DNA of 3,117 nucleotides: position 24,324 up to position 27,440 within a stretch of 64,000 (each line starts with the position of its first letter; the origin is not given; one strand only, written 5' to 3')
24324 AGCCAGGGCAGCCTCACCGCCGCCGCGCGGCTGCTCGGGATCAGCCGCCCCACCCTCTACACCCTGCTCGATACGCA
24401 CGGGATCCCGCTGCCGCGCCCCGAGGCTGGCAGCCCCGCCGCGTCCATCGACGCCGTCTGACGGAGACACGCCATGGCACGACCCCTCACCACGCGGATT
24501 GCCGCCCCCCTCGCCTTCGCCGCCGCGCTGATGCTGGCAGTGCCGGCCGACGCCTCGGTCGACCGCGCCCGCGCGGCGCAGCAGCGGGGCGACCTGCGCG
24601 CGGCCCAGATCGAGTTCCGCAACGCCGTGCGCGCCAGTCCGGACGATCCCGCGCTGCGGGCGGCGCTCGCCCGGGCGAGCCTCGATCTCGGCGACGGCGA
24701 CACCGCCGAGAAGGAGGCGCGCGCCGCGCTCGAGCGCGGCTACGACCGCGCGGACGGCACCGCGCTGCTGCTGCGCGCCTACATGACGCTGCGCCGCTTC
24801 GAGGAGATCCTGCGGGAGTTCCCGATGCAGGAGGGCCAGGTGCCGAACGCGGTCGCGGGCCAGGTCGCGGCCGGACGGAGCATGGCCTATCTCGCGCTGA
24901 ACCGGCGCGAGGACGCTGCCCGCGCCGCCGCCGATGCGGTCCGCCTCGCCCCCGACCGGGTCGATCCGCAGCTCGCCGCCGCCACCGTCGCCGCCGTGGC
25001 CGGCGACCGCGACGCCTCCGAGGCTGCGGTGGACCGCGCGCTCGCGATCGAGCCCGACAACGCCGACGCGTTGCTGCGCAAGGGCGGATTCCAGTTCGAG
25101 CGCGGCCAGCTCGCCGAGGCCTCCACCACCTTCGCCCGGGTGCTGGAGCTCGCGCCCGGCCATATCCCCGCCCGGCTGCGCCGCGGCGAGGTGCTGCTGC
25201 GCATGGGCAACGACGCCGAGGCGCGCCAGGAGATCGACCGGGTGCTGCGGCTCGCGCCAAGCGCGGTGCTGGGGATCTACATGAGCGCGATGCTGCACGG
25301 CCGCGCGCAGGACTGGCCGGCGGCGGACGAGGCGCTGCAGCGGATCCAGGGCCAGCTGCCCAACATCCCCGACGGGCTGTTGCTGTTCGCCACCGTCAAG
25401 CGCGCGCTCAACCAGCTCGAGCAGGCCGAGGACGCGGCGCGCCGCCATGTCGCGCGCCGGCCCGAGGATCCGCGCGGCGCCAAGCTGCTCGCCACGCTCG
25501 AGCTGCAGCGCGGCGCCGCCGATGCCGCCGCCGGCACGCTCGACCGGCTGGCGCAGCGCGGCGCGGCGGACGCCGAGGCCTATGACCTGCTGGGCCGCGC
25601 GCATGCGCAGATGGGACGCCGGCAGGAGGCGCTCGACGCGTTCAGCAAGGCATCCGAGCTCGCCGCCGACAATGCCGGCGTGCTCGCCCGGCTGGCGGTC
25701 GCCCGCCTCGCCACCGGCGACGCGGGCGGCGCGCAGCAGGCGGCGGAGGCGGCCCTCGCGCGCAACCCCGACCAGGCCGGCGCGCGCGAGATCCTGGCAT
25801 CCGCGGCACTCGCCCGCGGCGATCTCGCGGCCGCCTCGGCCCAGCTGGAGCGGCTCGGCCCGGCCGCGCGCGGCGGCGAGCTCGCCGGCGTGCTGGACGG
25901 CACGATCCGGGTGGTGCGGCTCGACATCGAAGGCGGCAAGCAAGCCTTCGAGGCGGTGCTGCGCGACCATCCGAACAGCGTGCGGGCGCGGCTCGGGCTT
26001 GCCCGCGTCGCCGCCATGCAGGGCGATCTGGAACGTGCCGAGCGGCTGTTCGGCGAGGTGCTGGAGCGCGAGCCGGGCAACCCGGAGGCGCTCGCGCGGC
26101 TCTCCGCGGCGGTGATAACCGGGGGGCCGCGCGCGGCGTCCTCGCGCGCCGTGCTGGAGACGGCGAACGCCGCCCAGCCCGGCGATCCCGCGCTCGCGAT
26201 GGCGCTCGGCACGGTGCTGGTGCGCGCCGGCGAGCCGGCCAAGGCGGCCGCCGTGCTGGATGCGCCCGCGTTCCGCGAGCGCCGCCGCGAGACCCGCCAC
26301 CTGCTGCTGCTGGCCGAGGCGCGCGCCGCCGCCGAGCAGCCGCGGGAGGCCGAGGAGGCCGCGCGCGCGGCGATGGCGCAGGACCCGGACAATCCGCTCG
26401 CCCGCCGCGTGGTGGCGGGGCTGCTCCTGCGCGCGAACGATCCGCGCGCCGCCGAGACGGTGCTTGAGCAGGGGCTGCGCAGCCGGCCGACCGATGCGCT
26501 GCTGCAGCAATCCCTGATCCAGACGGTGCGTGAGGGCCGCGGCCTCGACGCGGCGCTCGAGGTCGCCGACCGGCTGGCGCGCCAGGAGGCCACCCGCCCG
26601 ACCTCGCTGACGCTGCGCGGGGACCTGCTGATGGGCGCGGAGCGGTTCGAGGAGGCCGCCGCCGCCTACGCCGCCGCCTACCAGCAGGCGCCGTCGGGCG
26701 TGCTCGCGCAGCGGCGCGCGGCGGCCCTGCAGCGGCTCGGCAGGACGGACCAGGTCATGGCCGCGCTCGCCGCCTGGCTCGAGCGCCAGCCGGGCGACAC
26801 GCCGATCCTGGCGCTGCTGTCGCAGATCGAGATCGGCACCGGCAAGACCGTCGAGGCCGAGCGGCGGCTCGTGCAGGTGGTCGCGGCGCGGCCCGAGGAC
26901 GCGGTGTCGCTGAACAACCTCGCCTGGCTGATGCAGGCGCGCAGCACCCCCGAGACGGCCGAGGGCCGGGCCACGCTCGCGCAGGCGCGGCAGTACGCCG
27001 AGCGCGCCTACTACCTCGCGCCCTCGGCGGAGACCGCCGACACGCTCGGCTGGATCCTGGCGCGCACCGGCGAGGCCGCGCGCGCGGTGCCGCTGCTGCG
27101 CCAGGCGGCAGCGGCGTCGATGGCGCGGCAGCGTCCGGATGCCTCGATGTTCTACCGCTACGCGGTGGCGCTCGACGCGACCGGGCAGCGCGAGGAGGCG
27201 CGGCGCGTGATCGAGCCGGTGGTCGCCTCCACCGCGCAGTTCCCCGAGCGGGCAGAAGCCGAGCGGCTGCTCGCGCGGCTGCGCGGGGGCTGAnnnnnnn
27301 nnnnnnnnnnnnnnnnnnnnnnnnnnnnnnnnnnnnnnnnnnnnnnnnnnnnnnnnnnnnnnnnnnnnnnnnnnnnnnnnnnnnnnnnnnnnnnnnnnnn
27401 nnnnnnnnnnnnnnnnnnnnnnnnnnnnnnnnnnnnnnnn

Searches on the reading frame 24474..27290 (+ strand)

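Call 87: search_protein_families(library=ncbifam, proteins=[window:24474-27290:+], max_evalue=0.00001)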
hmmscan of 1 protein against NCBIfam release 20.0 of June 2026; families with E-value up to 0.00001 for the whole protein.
window:24474-27290:+ (939 aa): 16 families
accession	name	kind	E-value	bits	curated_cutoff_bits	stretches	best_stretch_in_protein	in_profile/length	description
TIGR02917.1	PEP_TPR_lipo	equivalog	8e-138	460.8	312.2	1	25-917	22-898/899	XrtA/PEP-CTERM system TPR-repeat protein PrsT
NF040959.1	MamA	equivalog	1.6e-33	115.9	200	1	344-452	48-156/204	magnetosome protein MamA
NF033920.0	C39_PA2778_fam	equivalog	2e-24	86.4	150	0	746-838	157-252/255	PA2778 family cysteine peptidase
TIGR02521.1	type_IV_pilW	equivalog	1.6e-23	83.5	154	1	128-319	30-223/234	type IV pilus biogenesis/stability protein PilW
NF052415.1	T3SS_chap_SctY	equivalog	3.5e-20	72.5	70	0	323-391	30-101/106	type III secretion apparatus assembly chaperone SctY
TIGR02552.1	LcrH_SycD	equivalog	8.7e-16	57.9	104.8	0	345-438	30-123/136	SycD/LcrH family type III secretion system chaperone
NF052400.1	M48_BAM_BepA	equivalog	1.6e-14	53.6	570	0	504-635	308-436/483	beta-barrel assembly-enhancing protease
NF008757.0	PRK11788.1-5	equivalog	7.3e-14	51.7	363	0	172-317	189-331/388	lipopolysaccharide assembly protein LapB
TIGR03939.1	PGA_TPR_OMP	equivalog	1.2e-12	46.9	366.65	0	429-539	389-501/800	poly-beta-1,6 N-acetyl-D-glucosamine export porin PgaA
NF008520.0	PRK11447.1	equivalog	1.8e-11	42.6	858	1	482-678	582-781/1157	cellulose synthase complex outer membrane protein BcsC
NF033762.1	social_mot_Tgl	equivalog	4.6e-11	42.5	225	0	30-221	36-228/252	social motility TPR repeat lipoprotein Tgl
NF008755.0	PRK11788.1-3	equivalog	2.7e-09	36.9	430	0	703-842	210-344/388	lipopolysaccharide assembly protein LapB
TIGR02795.1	tol_pal_ybgF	equivalog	8.4e-09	36.1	90.1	0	484-539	54-112/119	tol-pal system protein YbgF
TIGR00990.1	3a0801s09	subfamily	9.8e-08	31.1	757.25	0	143-256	345-458/615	mitochondrial import receptor subunit TOM70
NF047371.1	FlcA_CTERM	equivalog_domain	1.6e-06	26.9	300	0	38-260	326-536/646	periplasmic flagellar collar protein FlcA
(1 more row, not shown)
